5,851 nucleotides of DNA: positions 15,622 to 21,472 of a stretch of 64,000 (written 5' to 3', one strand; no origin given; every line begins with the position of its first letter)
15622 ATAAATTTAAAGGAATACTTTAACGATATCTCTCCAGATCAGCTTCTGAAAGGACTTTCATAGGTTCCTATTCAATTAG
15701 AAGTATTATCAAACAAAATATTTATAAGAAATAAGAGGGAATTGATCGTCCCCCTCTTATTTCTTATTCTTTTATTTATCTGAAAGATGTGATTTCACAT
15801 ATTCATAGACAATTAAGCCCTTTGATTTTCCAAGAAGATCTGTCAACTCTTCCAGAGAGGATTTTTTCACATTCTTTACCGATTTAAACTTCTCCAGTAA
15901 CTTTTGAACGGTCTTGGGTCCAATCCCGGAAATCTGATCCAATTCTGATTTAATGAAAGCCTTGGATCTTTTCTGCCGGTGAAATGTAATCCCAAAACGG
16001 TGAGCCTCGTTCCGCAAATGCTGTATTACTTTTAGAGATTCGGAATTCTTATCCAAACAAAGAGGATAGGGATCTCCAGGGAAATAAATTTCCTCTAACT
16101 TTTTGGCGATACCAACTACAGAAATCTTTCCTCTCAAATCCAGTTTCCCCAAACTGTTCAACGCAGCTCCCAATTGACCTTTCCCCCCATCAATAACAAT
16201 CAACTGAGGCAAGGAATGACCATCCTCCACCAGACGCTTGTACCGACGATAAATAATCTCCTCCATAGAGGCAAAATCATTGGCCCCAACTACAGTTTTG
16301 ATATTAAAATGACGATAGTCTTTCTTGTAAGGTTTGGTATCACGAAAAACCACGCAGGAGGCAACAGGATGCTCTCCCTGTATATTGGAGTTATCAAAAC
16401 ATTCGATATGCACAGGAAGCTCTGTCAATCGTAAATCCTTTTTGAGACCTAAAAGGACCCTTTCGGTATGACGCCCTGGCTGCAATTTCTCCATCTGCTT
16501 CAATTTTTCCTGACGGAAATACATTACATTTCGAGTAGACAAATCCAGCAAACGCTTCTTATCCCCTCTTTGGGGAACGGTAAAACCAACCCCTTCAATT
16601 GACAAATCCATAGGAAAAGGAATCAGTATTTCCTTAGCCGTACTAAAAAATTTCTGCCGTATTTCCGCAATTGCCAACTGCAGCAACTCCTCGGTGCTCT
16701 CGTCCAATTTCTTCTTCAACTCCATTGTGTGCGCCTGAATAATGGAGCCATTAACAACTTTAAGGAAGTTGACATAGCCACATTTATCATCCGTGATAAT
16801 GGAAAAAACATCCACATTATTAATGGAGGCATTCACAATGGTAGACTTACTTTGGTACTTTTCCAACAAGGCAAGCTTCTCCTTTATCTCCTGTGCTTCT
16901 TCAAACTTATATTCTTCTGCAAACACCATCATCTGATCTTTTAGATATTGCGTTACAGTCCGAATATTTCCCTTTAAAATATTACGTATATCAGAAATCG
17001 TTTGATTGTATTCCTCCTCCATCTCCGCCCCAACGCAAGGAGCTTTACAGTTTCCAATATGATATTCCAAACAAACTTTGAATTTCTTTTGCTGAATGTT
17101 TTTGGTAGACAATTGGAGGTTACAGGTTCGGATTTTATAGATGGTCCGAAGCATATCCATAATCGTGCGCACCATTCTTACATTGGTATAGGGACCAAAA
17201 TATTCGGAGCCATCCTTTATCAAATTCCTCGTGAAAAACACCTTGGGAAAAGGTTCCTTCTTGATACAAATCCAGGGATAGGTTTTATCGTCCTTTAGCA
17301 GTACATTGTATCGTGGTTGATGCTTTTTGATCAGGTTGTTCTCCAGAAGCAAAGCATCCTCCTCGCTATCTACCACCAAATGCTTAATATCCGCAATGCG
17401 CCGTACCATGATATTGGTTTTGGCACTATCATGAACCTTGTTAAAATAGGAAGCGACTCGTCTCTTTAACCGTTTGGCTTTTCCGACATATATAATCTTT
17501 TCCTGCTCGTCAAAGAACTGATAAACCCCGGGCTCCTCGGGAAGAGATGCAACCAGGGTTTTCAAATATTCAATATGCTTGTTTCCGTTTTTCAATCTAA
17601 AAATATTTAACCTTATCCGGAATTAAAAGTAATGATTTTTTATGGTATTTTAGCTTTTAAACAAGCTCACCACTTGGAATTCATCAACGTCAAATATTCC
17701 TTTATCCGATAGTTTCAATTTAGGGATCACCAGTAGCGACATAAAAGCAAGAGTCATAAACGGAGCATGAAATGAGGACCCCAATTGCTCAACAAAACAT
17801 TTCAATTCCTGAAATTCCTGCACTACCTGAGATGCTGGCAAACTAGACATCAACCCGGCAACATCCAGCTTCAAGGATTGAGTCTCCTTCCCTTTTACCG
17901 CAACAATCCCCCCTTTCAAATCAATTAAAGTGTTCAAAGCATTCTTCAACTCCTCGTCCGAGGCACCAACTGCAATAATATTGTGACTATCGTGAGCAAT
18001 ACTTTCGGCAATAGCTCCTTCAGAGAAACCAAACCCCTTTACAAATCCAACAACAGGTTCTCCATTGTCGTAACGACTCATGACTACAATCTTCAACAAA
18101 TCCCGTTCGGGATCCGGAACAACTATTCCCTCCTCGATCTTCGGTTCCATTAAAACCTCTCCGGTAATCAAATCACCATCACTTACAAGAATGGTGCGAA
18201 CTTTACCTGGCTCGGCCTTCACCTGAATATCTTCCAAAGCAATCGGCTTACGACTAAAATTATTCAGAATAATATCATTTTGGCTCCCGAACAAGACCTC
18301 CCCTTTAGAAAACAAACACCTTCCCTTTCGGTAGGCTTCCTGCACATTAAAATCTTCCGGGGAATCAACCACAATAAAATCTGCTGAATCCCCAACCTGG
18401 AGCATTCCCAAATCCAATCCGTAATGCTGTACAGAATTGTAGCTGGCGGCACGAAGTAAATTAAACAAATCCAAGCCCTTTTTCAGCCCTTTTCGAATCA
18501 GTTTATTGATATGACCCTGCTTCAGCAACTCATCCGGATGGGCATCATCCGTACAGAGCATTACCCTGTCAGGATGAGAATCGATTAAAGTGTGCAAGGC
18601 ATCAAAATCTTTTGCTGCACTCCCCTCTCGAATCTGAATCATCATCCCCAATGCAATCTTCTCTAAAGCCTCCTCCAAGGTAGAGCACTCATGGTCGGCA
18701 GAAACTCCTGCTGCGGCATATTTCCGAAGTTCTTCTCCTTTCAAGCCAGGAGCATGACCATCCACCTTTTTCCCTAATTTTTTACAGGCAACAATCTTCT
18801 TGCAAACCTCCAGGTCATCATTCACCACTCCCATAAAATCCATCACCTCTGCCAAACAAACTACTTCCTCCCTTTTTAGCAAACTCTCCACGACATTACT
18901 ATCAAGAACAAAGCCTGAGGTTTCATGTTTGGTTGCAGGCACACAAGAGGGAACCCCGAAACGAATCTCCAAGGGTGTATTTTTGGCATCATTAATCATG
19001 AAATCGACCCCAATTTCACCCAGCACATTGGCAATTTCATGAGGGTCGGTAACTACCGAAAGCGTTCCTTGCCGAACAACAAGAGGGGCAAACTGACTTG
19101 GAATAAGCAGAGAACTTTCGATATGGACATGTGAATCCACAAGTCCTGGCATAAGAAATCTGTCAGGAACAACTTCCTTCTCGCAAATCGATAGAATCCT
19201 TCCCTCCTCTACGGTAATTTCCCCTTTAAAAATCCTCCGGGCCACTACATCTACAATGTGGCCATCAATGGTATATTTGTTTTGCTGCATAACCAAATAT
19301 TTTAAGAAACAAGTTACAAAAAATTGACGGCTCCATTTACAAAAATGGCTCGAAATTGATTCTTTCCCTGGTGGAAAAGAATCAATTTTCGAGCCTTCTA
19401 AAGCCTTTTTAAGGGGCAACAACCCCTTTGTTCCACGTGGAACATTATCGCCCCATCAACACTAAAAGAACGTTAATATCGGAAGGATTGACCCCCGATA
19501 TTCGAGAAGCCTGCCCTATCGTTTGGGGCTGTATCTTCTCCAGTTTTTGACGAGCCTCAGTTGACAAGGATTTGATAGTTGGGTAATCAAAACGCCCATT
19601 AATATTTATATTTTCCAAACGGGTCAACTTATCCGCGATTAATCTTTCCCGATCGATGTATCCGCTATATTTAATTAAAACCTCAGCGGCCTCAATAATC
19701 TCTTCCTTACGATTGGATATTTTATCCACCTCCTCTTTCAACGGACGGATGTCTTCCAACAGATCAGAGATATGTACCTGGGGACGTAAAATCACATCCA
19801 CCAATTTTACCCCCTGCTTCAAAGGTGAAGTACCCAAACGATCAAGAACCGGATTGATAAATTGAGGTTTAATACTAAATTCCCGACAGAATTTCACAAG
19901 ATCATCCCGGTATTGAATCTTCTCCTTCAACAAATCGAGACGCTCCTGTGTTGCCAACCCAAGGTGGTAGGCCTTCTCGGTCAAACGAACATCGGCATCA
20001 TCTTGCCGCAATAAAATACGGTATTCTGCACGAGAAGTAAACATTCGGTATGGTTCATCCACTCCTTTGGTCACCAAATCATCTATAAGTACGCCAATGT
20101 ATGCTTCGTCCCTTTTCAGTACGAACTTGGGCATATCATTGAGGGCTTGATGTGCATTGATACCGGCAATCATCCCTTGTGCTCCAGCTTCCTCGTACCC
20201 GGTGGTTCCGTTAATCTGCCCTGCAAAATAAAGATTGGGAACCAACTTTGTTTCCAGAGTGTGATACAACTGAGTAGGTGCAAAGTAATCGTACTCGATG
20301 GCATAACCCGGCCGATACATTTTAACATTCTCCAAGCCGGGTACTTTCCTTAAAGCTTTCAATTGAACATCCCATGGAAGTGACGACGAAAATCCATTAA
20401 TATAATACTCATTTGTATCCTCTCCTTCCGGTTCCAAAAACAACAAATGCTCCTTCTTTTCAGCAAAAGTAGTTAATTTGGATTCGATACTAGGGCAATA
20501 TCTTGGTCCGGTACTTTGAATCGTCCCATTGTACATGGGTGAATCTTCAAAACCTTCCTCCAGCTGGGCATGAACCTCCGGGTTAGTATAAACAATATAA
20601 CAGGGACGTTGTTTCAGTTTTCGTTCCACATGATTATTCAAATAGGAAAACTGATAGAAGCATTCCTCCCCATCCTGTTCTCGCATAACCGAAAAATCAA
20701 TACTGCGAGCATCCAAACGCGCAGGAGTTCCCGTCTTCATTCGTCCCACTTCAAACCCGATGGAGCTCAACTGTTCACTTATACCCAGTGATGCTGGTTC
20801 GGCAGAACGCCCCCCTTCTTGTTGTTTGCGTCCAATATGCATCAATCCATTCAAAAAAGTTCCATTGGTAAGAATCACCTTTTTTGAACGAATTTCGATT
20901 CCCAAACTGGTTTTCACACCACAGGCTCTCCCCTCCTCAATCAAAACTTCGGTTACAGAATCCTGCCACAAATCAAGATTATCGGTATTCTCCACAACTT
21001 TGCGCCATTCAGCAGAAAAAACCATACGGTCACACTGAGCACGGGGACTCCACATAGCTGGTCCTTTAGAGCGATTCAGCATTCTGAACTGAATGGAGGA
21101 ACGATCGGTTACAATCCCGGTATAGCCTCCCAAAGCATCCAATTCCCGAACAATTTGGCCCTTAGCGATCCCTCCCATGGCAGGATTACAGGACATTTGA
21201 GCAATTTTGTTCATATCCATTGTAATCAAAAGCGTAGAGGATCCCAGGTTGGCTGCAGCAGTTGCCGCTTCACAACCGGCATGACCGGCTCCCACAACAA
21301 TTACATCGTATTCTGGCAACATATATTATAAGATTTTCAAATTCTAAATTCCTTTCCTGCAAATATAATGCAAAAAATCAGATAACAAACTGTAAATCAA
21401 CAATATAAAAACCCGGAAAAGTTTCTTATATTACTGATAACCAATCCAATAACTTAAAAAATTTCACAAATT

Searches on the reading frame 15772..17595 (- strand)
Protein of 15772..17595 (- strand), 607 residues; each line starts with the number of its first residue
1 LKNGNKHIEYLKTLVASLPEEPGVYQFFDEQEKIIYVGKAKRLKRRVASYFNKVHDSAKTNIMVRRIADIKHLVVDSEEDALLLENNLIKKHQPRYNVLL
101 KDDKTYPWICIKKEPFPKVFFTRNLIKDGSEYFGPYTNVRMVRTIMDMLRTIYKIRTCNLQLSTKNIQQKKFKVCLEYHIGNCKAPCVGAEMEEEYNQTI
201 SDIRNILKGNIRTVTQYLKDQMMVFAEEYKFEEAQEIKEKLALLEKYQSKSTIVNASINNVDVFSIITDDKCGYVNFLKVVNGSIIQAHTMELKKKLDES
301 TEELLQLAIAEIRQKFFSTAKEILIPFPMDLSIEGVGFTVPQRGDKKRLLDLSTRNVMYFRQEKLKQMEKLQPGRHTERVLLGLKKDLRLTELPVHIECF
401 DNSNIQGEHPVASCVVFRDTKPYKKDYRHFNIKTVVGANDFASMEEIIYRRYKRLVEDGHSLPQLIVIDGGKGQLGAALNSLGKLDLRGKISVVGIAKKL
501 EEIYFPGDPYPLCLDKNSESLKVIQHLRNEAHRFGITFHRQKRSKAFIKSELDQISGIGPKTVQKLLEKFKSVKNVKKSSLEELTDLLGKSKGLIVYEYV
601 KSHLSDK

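Call 79: search_protein_families(library=pfam, proteins=[window:15772-17595:-], max_evalue=0.00001)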
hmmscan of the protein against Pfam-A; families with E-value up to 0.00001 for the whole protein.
window:15772-17595:- (607 aa): 4 families
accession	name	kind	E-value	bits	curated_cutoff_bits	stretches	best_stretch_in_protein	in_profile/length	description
PF08459.17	UvrC_RNaseH_dom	-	3.6e-53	180.1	22.3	1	386-536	2-159/159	UvrC RNAse H endonuclease domain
PF22920.2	UvrC_RNaseH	-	1.6e-15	57.5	24.3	1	260-363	1-115/116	UvrC Ribonuclease H-like domain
PF01541.30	GIY-YIG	-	2.4e-10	41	22.6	1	22-97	2-78/78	GIY-YIG catalytic domain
PF14520.12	HHH_5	-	1.5e-08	35.4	27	1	550-590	2-45/57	Helix-hairpin-helix domain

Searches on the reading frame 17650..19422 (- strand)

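Call 79: search_protein_families(library=pfam, proteins=[window:17650-19422:-], max_evalue=0.00001)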
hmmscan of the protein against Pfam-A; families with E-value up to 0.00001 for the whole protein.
window:17650-19422:- (590 aa): 3 families
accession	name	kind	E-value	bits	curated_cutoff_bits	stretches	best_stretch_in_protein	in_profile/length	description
PF13382.11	Adenine_deam_C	-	2.6e-60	203.1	27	1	418-583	2-169/169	Adenine deaminase C-terminal domain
PF01979.26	Amidohydro_1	-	1.9e-37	129.7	25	1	89-368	1-343/345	Amidohydrolase family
PF07969.17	Amidohydro_3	-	9.9e-08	32.3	29.7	0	220-366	309-460/472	Amidohydrolase family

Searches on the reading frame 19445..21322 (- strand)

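Call 79: search_protein_families(library=pfam, proteins=[window:19445-21322:-], max_evalue=0.00001)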
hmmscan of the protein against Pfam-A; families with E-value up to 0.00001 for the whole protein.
window:19445-21322:- (625 aa): 4 families
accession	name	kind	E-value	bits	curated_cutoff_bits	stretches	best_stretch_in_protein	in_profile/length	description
PF01134.28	GIDA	-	9.5e-162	538.9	22.1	1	6-396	1-389/391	Glucose inhibited division protein A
PF13932.14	SAM_GIDA_C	-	6.5e-25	87.1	27.1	1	565-620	2-57/57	tRNA modifying enzyme MnmG/GidA C-terminal helical bundle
PF21680.2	GIDA_C_1st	-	5.1e-17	62.9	24.7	1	459-560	1-96/96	tRNA modifying enzyme MnmG/GidA C-terminal helical domain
PF12831.13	FAD_oxidored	-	4.1e-06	26.8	27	1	6-34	1-29/416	FAD dependent oxidoreductase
